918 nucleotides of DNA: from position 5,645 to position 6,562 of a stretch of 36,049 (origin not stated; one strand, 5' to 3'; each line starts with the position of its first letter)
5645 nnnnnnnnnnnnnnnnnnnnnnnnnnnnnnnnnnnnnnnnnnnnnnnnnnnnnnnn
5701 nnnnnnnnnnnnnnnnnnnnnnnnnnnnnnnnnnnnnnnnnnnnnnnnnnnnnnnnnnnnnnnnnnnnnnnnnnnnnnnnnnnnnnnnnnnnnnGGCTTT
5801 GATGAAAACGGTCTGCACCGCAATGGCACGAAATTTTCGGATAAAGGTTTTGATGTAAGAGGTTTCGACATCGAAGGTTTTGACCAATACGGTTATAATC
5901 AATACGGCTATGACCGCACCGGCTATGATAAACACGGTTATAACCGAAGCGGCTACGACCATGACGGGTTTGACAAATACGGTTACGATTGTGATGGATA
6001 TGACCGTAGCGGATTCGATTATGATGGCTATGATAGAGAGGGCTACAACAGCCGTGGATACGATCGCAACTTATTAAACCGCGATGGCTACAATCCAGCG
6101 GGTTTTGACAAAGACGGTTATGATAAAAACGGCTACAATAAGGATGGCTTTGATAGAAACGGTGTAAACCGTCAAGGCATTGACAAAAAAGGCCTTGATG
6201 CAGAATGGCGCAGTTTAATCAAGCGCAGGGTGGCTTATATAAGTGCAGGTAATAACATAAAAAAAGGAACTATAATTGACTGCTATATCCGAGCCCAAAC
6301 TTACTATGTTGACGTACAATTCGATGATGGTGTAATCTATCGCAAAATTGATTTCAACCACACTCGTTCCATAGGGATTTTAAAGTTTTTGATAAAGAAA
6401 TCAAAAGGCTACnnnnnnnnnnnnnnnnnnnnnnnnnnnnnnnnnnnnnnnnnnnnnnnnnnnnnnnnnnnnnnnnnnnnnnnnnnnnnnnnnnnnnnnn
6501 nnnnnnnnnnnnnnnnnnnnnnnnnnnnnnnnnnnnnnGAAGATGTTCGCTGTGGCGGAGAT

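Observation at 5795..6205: Twenty-four in-register G-[YF]-[DN]-x-x pentads: a non-canonical pentapeptide-repeat (possible beta-helix or DNA-mimic) domain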

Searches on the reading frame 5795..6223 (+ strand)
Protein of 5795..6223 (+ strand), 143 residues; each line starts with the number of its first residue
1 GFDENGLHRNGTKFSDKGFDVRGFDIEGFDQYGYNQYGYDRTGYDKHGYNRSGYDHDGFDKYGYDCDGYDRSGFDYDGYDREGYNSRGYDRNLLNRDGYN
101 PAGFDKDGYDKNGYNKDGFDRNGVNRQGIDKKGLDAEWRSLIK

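Call 35: predict_structure(alignment_id=A3)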
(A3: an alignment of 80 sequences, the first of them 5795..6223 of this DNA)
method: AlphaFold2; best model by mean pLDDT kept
length: 143 residues; sequences in the alignment: 80
mean_pLDDT: 97.0   pTM: 0.71
mean pLDDT of the five models: 97.0, 97.0, 96.8, 96.7, 96.6
residues with pLDDT >= 90: 138; 70-90: 5; 50-70: 0; < 50: 0
segments of 3 or more residues with pLDDT < 50: none
pLDDT, mean of each block of 10 residues (from residue 1): 95 97 98 98 98 98 98 98 98 98 98 98 97 92 87
secondary structure, 60 per line:
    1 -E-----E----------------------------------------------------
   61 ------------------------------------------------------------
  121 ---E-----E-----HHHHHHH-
elements in order: H136-142

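Call 37: fold_search(model_id=the predicted structure, library=pdb)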
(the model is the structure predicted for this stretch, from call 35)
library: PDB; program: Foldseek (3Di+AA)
matches with E <= 10: 0; with E <= 0.001: 0
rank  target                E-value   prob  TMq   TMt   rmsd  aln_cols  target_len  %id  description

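Call 39: fold_search(model_id=the predicted structure, library=viral)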
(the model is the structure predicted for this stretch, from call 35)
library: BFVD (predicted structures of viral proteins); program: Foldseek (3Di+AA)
matches with E <= 10: 2; with E <= 0.001: 0
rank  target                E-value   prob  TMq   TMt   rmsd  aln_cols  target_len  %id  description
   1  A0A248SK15            5.9e-01  0.93  0.16  0.15   0.8        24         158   38  (no name in the UniProt tables at hand)
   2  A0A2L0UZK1            1.6e+00  0.05  0.14  0.18  18.1        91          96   24  Uncharacterized protein [Agrobacterium phage Atu_ph07]

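Call 52: search_protein_representatives(protein=window:5795-6223:+)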
Query: 143 residues. Proteins with E-value up to 0.001 (for the whole library): 3090; up to 1e-10: 1199; up to 1e-30: 230. The best 150 are listed.
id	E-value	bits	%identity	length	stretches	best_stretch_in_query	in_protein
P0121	7.0e-134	458.9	49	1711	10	12-122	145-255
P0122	4.4e-125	430.3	53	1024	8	27-134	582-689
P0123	9.0e-123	422.8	48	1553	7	17-137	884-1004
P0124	7.2e-122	419.8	53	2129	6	23-133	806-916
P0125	1.6e-113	392.7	50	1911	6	23-137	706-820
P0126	3.5e-112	388.3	39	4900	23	42-127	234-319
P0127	2.0e-103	359.9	47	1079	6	1-124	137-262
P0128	2.9e-101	352.8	52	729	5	17-123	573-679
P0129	4.9e-96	335.8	43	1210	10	23-123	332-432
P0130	7.4e-93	325.5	52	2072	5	18-137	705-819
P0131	2.4e-92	323.8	58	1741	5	27-128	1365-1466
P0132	1.5e-90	318.0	51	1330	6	23-136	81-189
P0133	7.6e-90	315.7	49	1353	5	19-133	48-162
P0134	2.2e-89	314.2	52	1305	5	18-137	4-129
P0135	6.4e-86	302.9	52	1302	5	12-118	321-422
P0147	3.1e-74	264.9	54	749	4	17-136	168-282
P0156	1.9e-65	236.3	45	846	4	1-135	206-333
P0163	2.8e-60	219.5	45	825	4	23-129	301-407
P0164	2.4e-59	216.5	40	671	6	18-134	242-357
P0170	1.0e-56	207.9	51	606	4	22-124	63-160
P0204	2.2e-47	177.6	43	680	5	1-129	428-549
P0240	1.9e-40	155.0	48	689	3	35-132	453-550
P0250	2.4e-39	151.4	46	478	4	15-122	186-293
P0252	3.7e-39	150.8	47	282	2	14-129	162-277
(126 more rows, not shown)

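Call 65: search_protein_families(library=pfam, alignment_id=A4, max_evalue=0.0001)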
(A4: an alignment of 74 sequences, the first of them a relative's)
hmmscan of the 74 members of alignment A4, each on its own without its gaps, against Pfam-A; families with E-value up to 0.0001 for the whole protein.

A. member 1, P0128 (729 aa): 4 families
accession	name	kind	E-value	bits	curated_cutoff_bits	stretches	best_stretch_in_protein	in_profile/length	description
PF13360.13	PQQ_2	-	3e-12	47.1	27.6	1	25-256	15-231/233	Outer membrane protein assembly factor BamB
PF13570.13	Beta-prop_ACSF4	-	3.7e-08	33.6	133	1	59-256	37-249/329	Beta-alanine-activating enzyme, beta-propeller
PF05287.17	PMG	-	2.3e-07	31.5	29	0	546-610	108-172/180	PMG protein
PF25296.1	Decapeptide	-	1.1e-05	25.6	45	0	413-476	10-73/74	Decapeptide repeat region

B. families by the number of members that match (of 74 scanned): 36 families (the first 25 are shown)
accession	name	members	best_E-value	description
PF25296.1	Decapeptide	8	8e-26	Decapeptide repeat region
PF00929.31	RNase_T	3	1.6e-23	Exonuclease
PF03743.19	TrbI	3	6.8e-18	Bacterial conjugation TrbI-like protein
PF05287.17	PMG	3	4.1e-11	PMG protein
PF04545.22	Sigma70_r4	2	5.1e-12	Sigma-70, region 4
PF00580.27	UvrD-helicase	2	3.2e-05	UvrD/REP helicase N-terminal domain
PF04122.17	CW_binding_2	1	2.1e-39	Cell wall binding domain 2 (CWB2)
PF05860.19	TPS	1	2.7e-26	TPS secretion domain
PF12106.13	Colicin_E5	1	1.3e-25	Colicin E5 ribonuclease domain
PF15418.12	DUF4625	1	4.4e-24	Domain of unknown function (DUF4625)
PF01841.26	Transglut_core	1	2.6e-22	Transglutaminase-like superfamily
PF02493.26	MORN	1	3.3e-21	MORN repeat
PF00226.36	DnaJ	1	1.5e-19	DnaJ domain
PF00092.34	VWA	1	2.1e-14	von Willebrand factor type A domain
PF13391.12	HNH_2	1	2.5e-13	HNH endonuclease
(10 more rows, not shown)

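Call 68: search_protein_families(library=pfam, proteins=[P0163, P0252, P0164, P0156, P0240, P0170, P0147, P0250, P0204, window:5795-6223:+], max_evalue=10)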
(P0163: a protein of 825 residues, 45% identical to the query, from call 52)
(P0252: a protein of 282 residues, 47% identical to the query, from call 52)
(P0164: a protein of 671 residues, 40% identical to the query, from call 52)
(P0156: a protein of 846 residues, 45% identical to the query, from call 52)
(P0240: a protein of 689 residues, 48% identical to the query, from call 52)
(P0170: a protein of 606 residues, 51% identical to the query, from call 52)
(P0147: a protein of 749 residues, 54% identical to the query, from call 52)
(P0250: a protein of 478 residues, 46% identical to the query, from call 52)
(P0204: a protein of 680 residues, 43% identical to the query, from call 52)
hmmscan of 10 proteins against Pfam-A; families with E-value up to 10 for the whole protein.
P0163 (825 aa): 3 families
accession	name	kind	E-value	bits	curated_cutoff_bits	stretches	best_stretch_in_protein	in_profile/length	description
PF25296.1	Decapeptide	-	8e-26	90.2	45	5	496-568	1-73/74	Decapeptide repeat region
PF05287.17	PMG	-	4.1e-11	43.7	29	4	290-352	110-172/180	PMG protein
PF04773.18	FecR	-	9.3e-10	39.3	24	1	63-165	1-96/97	FecR protein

P0252 (282 aa): 1 family
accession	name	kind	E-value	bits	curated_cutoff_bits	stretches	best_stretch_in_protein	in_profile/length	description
PF25296.1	Decapeptide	-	1.2e-09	38.3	45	3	185-248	10-73/74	Decapeptide repeat region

P0164 (671 aa): 2 families
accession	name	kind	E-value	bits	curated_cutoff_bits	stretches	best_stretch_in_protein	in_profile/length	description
PF25296.1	Decapeptide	-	2.7e-05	24.4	45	2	217-249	21-53/74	Decapeptide repeat region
PF13248.11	Zn_ribbon_3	-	0.11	12.4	27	1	102-120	3-20/26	zinc-ribbon domain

P0156 (846 aa): 2 families
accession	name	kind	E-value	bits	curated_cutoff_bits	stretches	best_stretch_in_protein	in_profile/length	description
PF25296.1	Decapeptide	-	3.4e-06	27.3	45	3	257-328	2-73/74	Decapeptide repeat region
PF05287.17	PMG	-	0.00018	22.1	29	2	92-154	107-169/180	PMG protein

P0240 (689 aa): 2 families
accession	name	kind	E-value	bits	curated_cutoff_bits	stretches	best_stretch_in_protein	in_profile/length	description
PF05860.19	TPS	-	2.7e-26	93.5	33.5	1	41-285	16-230/252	TPS secretion domain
PF25296.1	Decapeptide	-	0.033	14.5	45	2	464-527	9-72/74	Decapeptide repeat region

P0170 (606 aa): 3 families
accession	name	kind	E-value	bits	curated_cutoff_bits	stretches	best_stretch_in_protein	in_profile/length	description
PF25296.1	Decapeptide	-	0.00021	21.5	45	2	114-186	1-73/74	Decapeptide repeat region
PF05287.17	PMG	-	0.16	12.4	29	0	132-175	119-162/180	PMG protein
PF22099.1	MRS2-like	-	0.36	10.5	27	1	408-477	80-148/241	Magnesium transporter MRS2-like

P0147 (749 aa): 16 families
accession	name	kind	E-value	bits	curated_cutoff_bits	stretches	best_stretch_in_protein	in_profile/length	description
PF00929.31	RNase_T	-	8.9e-23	82.1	24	1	532-698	1-164/164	Exonuclease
PF25296.1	Decapeptide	-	6.2e-05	23.2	45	2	357-421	9-73/74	Decapeptide repeat region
PF05287.17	PMG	-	0.00011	22.7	29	1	226-287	108-169/180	PMG protein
PF13482.12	RNase_H_2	-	0.0038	17.6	22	1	533-691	2-122/165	RNase_H superfamily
PF16473.11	Rv2179c-like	-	0.0057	16.8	27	1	532-700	3-175/177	3'-5' exoribonuclease Rv2179c-like domain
PF12773.13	DZR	-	0.066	13.8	27.3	1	467-487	26-45/45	Double zinc ribbon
PF01612.26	DNA_pol_A_exo1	-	0.069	13.4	23.6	1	515-635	4-93/173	3'-5' exonuclease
PF18912.6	DZR_2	-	0.075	13.3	27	1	465-490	21-46/56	Double zinc ribbon domain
PF00335.26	Tetraspanin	-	0.078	13.1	32.1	1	3-57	56-107/225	Tetraspanin family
PF17032.10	Zn_ribbon_15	-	0.09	14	28.9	1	465-487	52-73/73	zinc-ribbon family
PF13567.11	DUF4131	-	0.15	12.2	31.6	1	11-64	11-63/165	Domain of unknown function (DUF4131)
PF13248.11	Zn_ribbon_3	-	0.35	10.9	27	1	467-487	4-23/26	zinc-ribbon domain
PF18423.6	zf_CopZ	-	0.71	10.3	28.4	1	471-494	27-50/62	Zinc binding domain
PF24463.1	DUF7577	-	1.4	9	28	1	467-487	4-23/27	Domain of unknown function (DUF7577)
PF13824.12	zf-Mss51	-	3.1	8.5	27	1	468-491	2-25/55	Zinc-finger of mitochondrial splicing suppressor 51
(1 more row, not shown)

P0250 (478 aa): 1 family
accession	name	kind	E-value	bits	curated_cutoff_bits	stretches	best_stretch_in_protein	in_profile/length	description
PF25296.1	Decapeptide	-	0.0057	16.9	45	1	43-105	11-73/74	Decapeptide repeat region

P0204 (680 aa): 1 family
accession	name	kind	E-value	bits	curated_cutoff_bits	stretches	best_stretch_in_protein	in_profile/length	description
PF12968.13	DUF3856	-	0.43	11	27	0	319-355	31-67/143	Domain of Unknown Function (DUF3856)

window:5795-6223:+ (143 aa): 0 families

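Call 73: search_solved_structures(query=A3, max_evalue=1)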
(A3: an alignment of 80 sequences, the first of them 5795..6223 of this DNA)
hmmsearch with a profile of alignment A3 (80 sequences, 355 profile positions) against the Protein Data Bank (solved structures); distinct sequences matched with E-value up to 1: 6.
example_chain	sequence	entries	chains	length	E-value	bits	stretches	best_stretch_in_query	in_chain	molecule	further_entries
9ngw_A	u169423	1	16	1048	8.9e-10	41.7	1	38-280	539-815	IcmE (DotG)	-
7muc_AG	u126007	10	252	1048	8.9e-10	41.7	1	38-280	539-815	IcmE protein | IcmE (DotG)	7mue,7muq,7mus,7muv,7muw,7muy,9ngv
31zn_A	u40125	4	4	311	0.0092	18.7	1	182-331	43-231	SAP30-binding protein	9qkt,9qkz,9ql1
9vuh_C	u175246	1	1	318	0.01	18.5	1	182-331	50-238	SAP30-binding protein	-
5xz4_A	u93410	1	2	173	0.095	15.3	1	153-186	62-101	Bumblebee peptidoglycan recognition protein SA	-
7n6g_6K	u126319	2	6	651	0.57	12.8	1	249-338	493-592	Heat shock protein 70A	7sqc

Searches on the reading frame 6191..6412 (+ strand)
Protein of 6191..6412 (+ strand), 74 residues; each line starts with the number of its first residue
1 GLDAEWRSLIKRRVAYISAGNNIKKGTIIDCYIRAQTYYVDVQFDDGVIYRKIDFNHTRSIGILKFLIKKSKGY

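Call 87: find_homologous_proteins(query=A5, max_evalue=0.01)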
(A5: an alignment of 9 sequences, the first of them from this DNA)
Query A5 (9 sequences) (74 aa, profile of the alignment): 1 proteins with E <= 0.01 among 62 candidates.
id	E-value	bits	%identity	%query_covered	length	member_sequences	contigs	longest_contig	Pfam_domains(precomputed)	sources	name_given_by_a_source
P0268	9.2e-13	66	75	69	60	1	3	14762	-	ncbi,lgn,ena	-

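Call 89: find_encoding_contigs(protein=P0268, flank=8000, max_places=4)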
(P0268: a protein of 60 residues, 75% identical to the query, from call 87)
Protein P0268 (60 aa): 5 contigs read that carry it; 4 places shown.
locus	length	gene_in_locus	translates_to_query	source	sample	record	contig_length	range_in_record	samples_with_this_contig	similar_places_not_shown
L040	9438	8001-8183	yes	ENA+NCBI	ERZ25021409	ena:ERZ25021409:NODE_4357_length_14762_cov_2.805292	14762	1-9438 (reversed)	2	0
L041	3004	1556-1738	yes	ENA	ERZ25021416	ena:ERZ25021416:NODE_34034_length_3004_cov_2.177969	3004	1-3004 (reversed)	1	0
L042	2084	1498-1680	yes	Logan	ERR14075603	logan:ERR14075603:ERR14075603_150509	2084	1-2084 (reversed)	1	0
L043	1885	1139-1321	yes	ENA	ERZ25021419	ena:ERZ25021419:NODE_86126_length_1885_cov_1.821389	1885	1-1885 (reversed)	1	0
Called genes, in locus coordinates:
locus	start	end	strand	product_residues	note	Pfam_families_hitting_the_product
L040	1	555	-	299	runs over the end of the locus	PF04909:Amidohydro_2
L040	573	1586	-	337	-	PF01408:GFO_IDH_MocA, PF02423:OCD_Mu_crystall (faint), PF02894:GFO_IDH_MocA_C, PF22725:GFO_IDH_MocA_C3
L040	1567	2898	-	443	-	PF00155:Aminotran_1_2 (weak), PF01041:DegT_DnrJ_EryC1, PF01212:Beta_elim_lyase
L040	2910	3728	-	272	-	PF01261:AP_endonuc_2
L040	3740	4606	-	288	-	PF01408:GFO_IDH_MocA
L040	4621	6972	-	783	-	PF02838:Glyco_hydro_20b, PF00728:Glyco_hydro_20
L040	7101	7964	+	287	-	PF02311:AraC_binding, PF00165:HTH_AraC (faint), PF12833:HTH_18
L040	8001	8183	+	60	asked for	-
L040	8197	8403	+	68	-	-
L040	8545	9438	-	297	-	?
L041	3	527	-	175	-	?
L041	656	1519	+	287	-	PF02311:AraC_binding, PF00165:HTH_AraC (faint), PF12833:HTH_18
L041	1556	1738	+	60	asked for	-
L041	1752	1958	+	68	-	-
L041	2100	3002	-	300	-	?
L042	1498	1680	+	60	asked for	-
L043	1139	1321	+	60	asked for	-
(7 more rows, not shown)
